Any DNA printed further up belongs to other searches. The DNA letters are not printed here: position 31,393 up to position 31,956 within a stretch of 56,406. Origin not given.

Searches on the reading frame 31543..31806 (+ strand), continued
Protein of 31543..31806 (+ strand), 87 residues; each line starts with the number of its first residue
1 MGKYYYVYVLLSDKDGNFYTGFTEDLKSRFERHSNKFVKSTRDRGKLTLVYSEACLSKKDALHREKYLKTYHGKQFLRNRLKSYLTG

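Call 70: find_encoding_contigs(protein=window:31543-31806:+, flank=4000, max_places=10)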
Protein window:31543-31806:+ (87 aa): 2 contigs read that carry it; 1 place shown.
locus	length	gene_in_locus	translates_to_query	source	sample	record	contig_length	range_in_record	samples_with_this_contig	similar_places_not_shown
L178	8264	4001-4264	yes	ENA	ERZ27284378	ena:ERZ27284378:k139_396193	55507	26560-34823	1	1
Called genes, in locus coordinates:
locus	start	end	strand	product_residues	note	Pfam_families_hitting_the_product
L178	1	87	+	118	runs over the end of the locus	PF07927:HicA_toxin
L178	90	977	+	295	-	PF12146:Hydrolase_4, PF08538:DUF1749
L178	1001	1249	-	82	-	PF00830:Ribosomal_L28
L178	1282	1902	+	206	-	PF02163:Peptidase_M50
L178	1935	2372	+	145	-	PF00164:Ribosom_S12_S23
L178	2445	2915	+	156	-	PF00177:Ribosomal_S7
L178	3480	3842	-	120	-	-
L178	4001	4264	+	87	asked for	PF01541:GIY-YIG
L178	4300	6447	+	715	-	PF00009:GTP_EFTU, PF03144:GTP_EFTU_D2, PF22042:EF-G_D2, PF14492:EFG_III, PF16658:RF3_C (weak), PF03764:EFG_IV, PF00679:EFG_C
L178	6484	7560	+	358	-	PF01180:DHO_dh, PF01207:Dus (faint)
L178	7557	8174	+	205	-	PF00156:Pribosyltran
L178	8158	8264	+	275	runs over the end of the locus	PF00215:OMPdecase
